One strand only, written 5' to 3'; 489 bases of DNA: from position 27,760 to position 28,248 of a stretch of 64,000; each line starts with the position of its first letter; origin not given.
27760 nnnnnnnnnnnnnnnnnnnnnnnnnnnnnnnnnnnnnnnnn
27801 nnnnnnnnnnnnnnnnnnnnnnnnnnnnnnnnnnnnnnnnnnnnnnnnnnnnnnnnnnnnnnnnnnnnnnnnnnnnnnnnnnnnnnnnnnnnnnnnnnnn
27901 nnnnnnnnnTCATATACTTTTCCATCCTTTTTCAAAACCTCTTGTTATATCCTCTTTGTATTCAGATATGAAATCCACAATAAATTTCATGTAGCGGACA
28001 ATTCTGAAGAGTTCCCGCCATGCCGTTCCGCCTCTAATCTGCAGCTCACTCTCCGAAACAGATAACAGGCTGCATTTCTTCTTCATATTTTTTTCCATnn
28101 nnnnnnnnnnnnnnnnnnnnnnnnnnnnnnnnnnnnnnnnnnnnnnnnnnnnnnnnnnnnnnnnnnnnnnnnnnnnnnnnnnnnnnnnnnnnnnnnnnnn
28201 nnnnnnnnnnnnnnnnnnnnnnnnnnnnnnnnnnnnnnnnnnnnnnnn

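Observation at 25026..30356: Self-contained double-glycine peptide export locus (C39-ABC exporter, two GG-leader peptides, TolC, HlyD-type adaptor)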

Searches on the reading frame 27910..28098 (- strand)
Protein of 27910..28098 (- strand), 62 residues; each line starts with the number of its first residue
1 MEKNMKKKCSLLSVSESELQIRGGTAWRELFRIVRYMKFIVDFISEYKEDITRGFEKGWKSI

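Call 3: search_protein_families(library=pfam, proteins=[window:27910-28098:-], max_evalue=0.01)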
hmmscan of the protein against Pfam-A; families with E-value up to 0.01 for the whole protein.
window:27910-28098:- (62 aa): 0 families

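Call 4: search_protein_families(library=ncbifam, proteins=[window:27910-28098:-], max_evalue=0.1)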
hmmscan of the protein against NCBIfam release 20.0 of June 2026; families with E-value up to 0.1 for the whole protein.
window:27910-28098:- (62 aa): 0 families

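Call 6: find_homologous_proteins(query=window:27910-28098:-, max_evalue=0.01)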
Query window:27910-28098:- (62 aa): 4 proteins with E <= 0.01 among 4 candidates.
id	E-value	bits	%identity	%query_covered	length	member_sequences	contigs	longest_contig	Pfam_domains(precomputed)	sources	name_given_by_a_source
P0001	9.9e-31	121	100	94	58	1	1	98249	-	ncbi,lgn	-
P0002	3.8e-28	113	91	94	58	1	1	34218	-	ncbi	-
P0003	4.4e-15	72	48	100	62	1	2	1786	-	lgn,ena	-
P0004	2.3e-10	58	60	68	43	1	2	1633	-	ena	-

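Call 9: find_encoding_contigs(protein=P0001, flank=10000, max_places=4)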
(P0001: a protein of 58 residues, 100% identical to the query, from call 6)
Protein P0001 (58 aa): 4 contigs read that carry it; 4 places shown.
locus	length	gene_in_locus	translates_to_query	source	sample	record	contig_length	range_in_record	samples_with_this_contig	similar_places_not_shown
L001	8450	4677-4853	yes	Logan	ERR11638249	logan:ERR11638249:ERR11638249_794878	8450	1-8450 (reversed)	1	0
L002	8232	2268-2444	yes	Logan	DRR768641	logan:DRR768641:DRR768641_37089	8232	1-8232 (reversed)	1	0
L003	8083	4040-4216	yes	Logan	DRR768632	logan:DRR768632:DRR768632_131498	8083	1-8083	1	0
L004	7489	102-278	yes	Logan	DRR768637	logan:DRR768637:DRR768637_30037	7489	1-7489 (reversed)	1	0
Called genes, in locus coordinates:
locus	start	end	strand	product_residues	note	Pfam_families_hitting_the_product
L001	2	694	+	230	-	?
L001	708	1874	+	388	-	PF01979:Amidohydro_1, PF07969:Amidohydro_3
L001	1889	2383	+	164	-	PF02674:Colicin_V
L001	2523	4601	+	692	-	PF03412:Peptidase_C39, PF00664:ABC_membrane, PF00005:ABC_tran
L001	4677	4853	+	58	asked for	-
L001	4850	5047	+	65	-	-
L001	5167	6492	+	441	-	PF02321:OEP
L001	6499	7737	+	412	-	-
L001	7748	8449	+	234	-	?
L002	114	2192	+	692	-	PF03412:Peptidase_C39, PF00664:ABC_membrane, PF00005:ABC_tran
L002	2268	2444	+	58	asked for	-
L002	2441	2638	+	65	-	-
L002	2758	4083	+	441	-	PF02321:OEP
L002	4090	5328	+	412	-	-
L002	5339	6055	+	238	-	PF00814:TsaD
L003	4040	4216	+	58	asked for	-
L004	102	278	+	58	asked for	-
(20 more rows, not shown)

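Call 10: find_encoding_contigs(protein=P0002, flank=10000, max_places=4)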
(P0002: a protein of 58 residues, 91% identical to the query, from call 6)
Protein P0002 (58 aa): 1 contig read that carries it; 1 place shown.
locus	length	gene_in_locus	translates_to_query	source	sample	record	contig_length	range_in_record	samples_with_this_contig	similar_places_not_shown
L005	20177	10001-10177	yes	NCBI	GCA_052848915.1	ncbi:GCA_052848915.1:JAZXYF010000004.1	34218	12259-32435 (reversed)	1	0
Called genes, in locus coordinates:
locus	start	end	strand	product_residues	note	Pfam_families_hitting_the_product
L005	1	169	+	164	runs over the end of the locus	PF04542:Sigma70_r2, PF07638:Sigma70_ECF (weak), PF22029:PhyR_sigma2, PF08281:Sigma70_r4_2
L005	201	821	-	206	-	PF01252:Peptidase_A8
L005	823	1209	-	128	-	PF01258:zf-dskA_traR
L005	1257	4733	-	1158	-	PF00133:tRNA-synt_1, PF09334:tRNA-synt_1g (faint), PF08264:Anticodon_1, PF19302:DUF5915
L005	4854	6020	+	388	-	PF01979:Amidohydro_1, PF07969:Amidohydro_3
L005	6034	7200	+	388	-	PF01979:Amidohydro_1, PF07969:Amidohydro_3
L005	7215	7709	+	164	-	PF02674:Colicin_V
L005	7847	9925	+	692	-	PF03412:Peptidase_C39, PF00664:ABC_membrane, PF02463:SMC_N (faint), PF00005:ABC_tran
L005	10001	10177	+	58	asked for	-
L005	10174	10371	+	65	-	-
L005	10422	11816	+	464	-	PF02321:OEP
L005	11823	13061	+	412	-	-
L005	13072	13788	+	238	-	PF00814:TsaD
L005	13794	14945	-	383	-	PF00578:AhpC-TSA, PF08534:Redoxin, PF13905:Thioredoxin_8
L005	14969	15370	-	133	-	PF11969:DcpS_C, PF01230:HIT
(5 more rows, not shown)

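Call 11: find_encoding_contigs(protein=P0003, flank=10000, max_places=4)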
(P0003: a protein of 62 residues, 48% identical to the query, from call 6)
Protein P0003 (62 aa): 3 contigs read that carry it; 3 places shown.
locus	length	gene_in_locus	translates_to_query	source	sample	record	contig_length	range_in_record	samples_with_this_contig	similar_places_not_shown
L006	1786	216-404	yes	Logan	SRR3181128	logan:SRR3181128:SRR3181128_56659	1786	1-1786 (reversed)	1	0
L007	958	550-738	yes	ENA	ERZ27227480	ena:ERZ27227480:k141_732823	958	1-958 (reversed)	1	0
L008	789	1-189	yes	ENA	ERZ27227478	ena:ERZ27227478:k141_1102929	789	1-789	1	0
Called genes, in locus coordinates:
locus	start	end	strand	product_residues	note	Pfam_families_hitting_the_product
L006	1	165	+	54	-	?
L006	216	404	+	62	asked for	-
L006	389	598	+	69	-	-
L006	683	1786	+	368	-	?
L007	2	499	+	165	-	?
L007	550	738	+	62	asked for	-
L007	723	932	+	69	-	-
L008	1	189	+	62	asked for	?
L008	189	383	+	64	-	-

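Call 34: search_protein_representatives(alignment_id=A1)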
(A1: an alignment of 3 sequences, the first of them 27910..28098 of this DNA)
Query: 3 sequences, 62 profile positions. Proteins with E-value up to 0.001 (for the whole library): 39; up to 1e-10: 8; up to 1e-30: 0. The best 39 are listed.
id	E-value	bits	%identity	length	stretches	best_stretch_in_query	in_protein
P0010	4.7e-24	100.1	-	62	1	1-62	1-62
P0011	2.8e-20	88.0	-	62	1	1-60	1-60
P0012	1.5e-16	76.0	-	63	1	1-61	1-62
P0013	7.8e-16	73.8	-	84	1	1-60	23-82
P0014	2.1e-14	69.2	-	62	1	1-61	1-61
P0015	4.9e-13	64.8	-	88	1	1-61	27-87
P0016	9.0e-12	60.8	-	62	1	1-61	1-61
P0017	1.4e-11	60.2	-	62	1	10-61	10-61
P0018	2.0e-10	56.5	-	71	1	5-61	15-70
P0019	3.1e-10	55.8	-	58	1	5-59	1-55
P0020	1.3e-08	50.6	-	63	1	1-62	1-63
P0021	2.9e-07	46.3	-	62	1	7-60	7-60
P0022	3.7e-07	46.0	-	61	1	10-62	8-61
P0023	1.1e-06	44.4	-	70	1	1-59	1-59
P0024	1.4e-06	44.1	-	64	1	7-62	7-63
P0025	2.7e-06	43.2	-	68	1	2-59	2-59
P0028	3.7e-06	42.8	-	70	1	1-60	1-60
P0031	7.7e-06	41.8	-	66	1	1-62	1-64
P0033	1.1e-05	41.3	-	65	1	1-59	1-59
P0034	2.5e-05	40.1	-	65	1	1-60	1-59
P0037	4.1e-05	39.4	-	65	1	14-61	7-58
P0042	6.9e-05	38.7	-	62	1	1-60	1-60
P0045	2.8e-04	36.8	-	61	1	12-60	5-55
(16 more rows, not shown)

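Call 36: find_encoding_contigs(protein=P0012, flank=8000, max_places=2)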
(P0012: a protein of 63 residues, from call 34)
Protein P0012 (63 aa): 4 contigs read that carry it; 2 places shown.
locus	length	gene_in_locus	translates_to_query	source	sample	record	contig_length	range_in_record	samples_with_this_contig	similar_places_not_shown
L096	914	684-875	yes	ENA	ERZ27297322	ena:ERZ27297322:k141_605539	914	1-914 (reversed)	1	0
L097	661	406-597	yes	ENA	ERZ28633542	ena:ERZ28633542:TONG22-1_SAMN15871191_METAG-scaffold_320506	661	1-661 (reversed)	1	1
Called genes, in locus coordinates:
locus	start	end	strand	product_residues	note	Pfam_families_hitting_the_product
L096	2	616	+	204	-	?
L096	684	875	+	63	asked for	-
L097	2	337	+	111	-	?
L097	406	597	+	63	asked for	-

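Call 41: find_related_loci(query=A4, collection=metagenome_contigs, flank=10000)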
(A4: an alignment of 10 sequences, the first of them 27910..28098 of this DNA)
Query A4 (62 aa) in metagenome_contigs; peptide patterns used: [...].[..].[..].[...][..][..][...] (x = any residue, [..] = any of these).
600 stretches matched a pattern, but none encodes a relative of the query by tblastn (E <= 1e-3).

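Call 42: list_cluster_members(proteins=[P0010, P0011, P0013, P0014, P0015, P0016, P0017, P0018, P0019, P0020])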
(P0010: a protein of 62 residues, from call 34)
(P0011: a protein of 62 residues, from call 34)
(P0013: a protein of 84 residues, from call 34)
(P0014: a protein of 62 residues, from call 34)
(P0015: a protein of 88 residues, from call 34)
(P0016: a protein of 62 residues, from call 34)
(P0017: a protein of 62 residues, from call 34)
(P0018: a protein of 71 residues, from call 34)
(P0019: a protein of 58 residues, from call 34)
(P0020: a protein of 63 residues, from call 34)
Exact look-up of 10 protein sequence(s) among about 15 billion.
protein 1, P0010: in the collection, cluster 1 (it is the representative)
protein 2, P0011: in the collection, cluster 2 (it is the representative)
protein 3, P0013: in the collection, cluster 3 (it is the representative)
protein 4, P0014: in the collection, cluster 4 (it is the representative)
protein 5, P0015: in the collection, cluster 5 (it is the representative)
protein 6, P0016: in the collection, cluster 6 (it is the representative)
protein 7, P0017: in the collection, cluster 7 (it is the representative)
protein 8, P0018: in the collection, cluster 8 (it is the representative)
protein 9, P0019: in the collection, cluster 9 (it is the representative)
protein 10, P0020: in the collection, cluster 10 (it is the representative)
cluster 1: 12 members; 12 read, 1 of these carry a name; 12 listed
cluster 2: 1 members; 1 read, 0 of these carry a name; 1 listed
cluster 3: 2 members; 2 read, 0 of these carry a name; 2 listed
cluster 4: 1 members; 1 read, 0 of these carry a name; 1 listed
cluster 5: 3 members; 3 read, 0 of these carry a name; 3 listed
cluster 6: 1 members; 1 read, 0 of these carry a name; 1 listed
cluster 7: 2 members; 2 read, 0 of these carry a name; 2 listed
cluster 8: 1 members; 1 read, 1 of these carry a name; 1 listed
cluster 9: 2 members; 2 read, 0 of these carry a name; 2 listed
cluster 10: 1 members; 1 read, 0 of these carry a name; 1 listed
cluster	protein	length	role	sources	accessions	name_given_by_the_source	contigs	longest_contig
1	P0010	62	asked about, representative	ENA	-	-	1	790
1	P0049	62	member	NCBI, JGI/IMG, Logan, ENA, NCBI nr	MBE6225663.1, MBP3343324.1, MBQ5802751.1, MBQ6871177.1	MAG: hypothetical protein E7121_01045 [Bacteroidales bacterium] | hypothetical protein [Bacteroidales bacterium]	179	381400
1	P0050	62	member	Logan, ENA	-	-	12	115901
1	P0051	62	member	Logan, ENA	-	-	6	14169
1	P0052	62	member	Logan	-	-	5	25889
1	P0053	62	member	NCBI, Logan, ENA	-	-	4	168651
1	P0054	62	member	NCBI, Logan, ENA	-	-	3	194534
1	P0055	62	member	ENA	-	-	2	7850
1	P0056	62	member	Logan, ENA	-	-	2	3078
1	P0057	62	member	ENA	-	-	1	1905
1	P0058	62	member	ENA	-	-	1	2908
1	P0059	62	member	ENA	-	-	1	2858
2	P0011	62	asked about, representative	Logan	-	-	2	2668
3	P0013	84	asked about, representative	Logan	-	-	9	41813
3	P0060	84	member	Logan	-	-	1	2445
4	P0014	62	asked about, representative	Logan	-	-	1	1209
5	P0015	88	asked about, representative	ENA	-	-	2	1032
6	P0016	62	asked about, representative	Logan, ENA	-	-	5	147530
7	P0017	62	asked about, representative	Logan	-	-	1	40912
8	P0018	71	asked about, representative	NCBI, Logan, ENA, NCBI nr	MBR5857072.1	MAG: hypothetical protein IKY70_07350 [Bacteroidales bacterium] | hypothetical protein [Bacteroidales bacterium]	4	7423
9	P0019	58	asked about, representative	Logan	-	-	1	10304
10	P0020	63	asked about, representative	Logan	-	-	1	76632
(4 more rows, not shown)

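Call 43: find_encoding_contigs(protein=P0049, flank=9000, max_places=3)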
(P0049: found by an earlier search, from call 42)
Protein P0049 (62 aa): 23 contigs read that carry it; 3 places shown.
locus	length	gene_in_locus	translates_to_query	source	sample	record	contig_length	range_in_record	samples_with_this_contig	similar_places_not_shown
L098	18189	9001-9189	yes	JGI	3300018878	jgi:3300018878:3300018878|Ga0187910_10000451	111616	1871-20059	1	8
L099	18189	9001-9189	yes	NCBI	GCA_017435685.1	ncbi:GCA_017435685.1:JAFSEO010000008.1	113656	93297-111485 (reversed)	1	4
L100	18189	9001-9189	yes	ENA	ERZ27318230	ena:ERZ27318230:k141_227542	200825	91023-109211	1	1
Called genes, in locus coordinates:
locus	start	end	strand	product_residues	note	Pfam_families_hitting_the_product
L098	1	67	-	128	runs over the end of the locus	PF01258:zf-dskA_traR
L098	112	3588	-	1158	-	PF00133:tRNA-synt_1, PF09334:tRNA-synt_1g (weak), PF08264:Anticodon_1, PF19302:DUF5915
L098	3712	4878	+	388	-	PF01979:Amidohydro_1, PF07969:Amidohydro_3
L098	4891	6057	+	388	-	PF01979:Amidohydro_1, PF07969:Amidohydro_3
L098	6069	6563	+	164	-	PF02674:Colicin_V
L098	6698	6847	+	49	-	-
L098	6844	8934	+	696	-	PF03412:Peptidase_C39, PF00664:ABC_membrane, PF00005:ABC_tran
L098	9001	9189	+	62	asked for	-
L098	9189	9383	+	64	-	-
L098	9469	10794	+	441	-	PF02321:OEP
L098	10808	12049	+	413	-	PF25919:BSH_CusB (faint), PF00364:Biotin_lipoyl (faint), PF25917:BSH_RND, PF25973:BSH_CzcB (weak), PF25984:BSH_YknX (weak), PF25876:HH_MFP_RND (weak), PF25990:Beta-barrel_YknX (weak), PF26002:Beta-barrel_AprE (weak)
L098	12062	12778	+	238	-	PF00814:TsaD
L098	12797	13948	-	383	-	PF13098:Thioredoxin_2 (faint), PF00578:AhpC-TSA, PF08534:Redoxin (weak), PF13905:Thioredoxin_8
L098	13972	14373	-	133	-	PF11969:DcpS_C, PF01230:HIT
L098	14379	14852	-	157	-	PF03449:GreA_GreB_N, PF01272:GreA_GreB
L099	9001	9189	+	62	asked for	-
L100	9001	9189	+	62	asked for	-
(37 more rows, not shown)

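Call 44: find_encoding_contigs(protein=P0016, flank=9000, max_places=2)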
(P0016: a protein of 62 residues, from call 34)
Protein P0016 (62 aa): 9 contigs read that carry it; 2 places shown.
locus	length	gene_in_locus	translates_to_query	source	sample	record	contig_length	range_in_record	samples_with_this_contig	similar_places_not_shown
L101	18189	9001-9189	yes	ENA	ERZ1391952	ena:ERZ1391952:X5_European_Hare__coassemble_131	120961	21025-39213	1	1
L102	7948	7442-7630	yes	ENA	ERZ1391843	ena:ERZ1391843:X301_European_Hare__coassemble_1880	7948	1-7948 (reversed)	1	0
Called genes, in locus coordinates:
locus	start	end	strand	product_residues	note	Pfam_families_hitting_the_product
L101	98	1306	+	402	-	PF13102:Phage_int_SAM_5, PF00589:Phage_integrase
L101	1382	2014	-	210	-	PF01252:Peptidase_A8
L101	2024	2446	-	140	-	PF01258:zf-dskA_traR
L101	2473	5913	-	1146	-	PF00133:tRNA-synt_1, PF09334:tRNA-synt_1g (faint), PF08264:Anticodon_1, PF19302:DUF5915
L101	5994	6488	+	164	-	PF02674:Colicin_V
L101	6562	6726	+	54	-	-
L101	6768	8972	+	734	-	PF03412:Peptidase_C39, PF00664:ABC_membrane, PF00005:ABC_tran, PF02463:SMC_N (faint), PF13304:AAA_21 (faint)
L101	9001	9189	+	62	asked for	-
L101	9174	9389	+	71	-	-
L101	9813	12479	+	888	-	-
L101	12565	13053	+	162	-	PF00578:AhpC-TSA, PF08534:Redoxin, PF13098:Thioredoxin_2, PF13905:Thioredoxin_8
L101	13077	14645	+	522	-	PF19494:DUF6029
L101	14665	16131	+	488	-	PF11551:Omp28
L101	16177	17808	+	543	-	PF09471:Peptidase_M64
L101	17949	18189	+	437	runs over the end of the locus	PF02321:OEP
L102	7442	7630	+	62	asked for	-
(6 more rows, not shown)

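Call 45: find_encoding_contigs(protein=P0020, flank=9000, max_places=2)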
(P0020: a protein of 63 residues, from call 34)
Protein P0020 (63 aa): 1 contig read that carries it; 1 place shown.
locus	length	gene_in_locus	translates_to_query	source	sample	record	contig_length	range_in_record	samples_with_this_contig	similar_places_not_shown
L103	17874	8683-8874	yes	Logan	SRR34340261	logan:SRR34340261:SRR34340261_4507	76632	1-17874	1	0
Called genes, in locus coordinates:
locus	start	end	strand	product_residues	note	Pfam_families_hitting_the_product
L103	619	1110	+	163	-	PF04542:Sigma70_r2, PF22029:PhyR_sigma2, PF08281:Sigma70_r4_2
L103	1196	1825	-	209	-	PF01252:Peptidase_A8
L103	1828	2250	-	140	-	PF01258:zf-dskA_traR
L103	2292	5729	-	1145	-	PF00133:tRNA-synt_1, PF09334:tRNA-synt_1g (weak), PF08264:Anticodon_1, PF19302:DUF5915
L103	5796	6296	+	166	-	PF02674:Colicin_V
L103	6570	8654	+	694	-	PF03412:Peptidase_C39, PF00664:ABC_membrane, PF00005:ABC_tran, PF02463:SMC_N (weak)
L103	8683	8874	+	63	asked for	-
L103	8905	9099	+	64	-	-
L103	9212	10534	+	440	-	PF02321:OEP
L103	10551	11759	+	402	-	PF25919:BSH_CusB (faint), PF25917:BSH_RND, PF25973:BSH_CzcB (faint), PF25876:HH_MFP_RND (weak), PF25990:Beta-barrel_YknX (weak), PF26002:Beta-barrel_AprE (weak), PF25967:RND-MFP_C (faint)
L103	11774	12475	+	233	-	PF00814:TsaD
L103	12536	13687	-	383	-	PF00578:AhpC-TSA, PF13905:Thioredoxin_8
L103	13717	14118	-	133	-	PF11969:DcpS_C, PF01230:HIT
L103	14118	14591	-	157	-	PF03449:GreA_GreB_N, PF01272:GreA_GreB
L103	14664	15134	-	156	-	-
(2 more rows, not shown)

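Call 46: search_protein_families(library=ncbifam, alignment_id=A3, max_evalue=5)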
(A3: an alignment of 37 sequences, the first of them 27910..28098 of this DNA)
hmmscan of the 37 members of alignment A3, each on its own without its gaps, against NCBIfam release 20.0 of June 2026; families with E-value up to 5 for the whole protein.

A. member 1, window:27910-28098:- (62 aa): 0 families

B. families by the number of members that match (of 37 scanned): 10 families
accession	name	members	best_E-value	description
NF038034.1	lactGbeta_entB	4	0.004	lactococcin G-beta/enterocin 1071B family bacteriocin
NF040841.1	AMEP412_fam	4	0.013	AMEP412 family response elicitor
NF033215.1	BlpC_Streptocco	2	0.00022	quorum-sensing system pheromone BlpC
TIGR03893.1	lant_SP_1948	1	0.021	lichenicidin A2 family type 2 lantibiotic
NF006416.0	PRK08664.1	1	0.11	aspartate-semialdehyde dehydrogenase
NF008963.0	PRK12307.1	1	0.12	MFS transporter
NF049931.1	GlyBetbindOsmF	1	0.12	glycine betaine ABC transporter substrate-binding protein OsmF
NF052504.1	sll1863_fam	1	0.15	sll1863 family stress response protein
TIGR04388.1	Lepto_longest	1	0.22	TIGR04388 family protein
NF004616.0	PRK05950.1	1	0.28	succinate dehydrogenase iron-sulfur subunit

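Call 47: search_protein_families(library=pfam, alignment_id=A3, max_evalue=5)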
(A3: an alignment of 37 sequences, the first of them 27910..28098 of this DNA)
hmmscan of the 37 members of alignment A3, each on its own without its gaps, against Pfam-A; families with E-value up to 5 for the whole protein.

A. member 1, window:27910-28098:- (62 aa): 0 families

B. families by the number of members that match (of 37 scanned): 13 families
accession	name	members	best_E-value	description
PF03047.20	ComC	2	3e-05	COMC family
PF16934.11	Mersacidin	2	0.032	Two-component Enterococcus faecalis cytolysin (EFC)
PF06840.17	PDC10_C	2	0.058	Programmed cell death protein 10, C-terminal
PF18334.7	XRN1_D2_D3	1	0.019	Exoribonuclease Xrn1 D2/D3 domain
PF11098.13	Chlorosome_CsmC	1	0.036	Chlorosome envelope protein C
PF18299.6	R2K_2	1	0.064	ATP-grasp domain, R2K clade family 2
PF09967.15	DUF2201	1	0.095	VWA-like domain (DUF2201)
PF05627.16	AvrRpt-cleavage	1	0.1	Cleavage site for pathogenic type III effector avirulence factor Avr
PF16514.10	NADH-UOR_E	1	0.11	putative NADH-ubiquinone oxidoreductase chain E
PF21100.3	MCM_C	1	0.12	MCM protein C-terminal winged helix-turn-helix domain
PF23637.1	SH3BP4_C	1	0.13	SH3BP4 C-terminal helical domain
PF03489.22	SapB_2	1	0.22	Saposin-like type B, region 2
PF23014.3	PH_Tiam1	1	0.26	Tiam1 second PH domain-like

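Call 67: list_cluster_members(proteins=[P0023, P0025, P0028, P0037, P0045, P0033, P0034, P0042, P0031, P0024])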
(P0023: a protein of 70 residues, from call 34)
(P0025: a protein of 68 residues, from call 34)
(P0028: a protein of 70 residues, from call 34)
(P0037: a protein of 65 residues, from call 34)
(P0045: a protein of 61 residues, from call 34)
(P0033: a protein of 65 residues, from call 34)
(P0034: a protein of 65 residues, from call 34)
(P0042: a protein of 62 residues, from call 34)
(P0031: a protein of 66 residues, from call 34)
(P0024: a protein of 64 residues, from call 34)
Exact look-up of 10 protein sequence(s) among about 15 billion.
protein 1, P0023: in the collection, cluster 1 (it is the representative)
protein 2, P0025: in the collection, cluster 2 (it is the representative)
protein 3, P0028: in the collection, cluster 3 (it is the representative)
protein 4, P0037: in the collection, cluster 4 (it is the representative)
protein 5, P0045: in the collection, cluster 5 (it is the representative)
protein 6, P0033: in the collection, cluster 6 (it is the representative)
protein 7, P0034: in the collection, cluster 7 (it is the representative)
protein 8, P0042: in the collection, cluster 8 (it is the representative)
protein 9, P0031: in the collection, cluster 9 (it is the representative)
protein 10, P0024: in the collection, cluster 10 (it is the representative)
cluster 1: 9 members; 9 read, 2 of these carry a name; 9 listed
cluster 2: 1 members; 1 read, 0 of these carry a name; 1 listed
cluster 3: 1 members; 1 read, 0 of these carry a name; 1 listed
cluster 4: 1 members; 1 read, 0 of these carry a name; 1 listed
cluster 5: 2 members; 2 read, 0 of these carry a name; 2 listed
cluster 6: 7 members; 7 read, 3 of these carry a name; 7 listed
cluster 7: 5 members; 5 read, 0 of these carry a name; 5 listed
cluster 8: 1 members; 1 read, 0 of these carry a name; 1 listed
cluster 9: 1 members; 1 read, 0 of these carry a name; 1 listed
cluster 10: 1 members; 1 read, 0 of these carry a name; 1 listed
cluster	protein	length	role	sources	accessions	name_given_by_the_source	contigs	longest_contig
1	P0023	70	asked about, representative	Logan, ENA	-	-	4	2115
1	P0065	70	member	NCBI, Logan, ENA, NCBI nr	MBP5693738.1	MAG: hypothetical protein J6W86_08560 [Bacteroidales bacterium] | hypothetical protein [Bacteroidales bacterium]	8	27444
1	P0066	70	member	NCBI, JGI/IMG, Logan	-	hypothetical protein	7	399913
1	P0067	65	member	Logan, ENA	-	-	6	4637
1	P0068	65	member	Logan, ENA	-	-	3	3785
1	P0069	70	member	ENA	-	-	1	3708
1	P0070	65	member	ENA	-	-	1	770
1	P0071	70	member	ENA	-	-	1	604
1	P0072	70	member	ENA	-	-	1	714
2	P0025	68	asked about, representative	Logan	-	-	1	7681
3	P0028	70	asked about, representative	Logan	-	-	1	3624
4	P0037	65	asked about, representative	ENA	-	-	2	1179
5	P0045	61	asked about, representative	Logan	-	-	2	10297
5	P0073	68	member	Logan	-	-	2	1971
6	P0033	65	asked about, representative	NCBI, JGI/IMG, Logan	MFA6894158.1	MAG: hypothetical protein WCQ46_00175 [Bacteroidales bacterium]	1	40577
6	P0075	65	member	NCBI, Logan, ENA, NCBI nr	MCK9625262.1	MAG: hypothetical protein M0R23_02215 [Bacteroidales bacterium] | hypothetical protein [Bacteroidales bacterium]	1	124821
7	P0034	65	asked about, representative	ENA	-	-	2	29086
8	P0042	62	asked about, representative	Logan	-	-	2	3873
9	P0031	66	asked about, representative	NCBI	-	-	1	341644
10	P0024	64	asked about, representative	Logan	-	-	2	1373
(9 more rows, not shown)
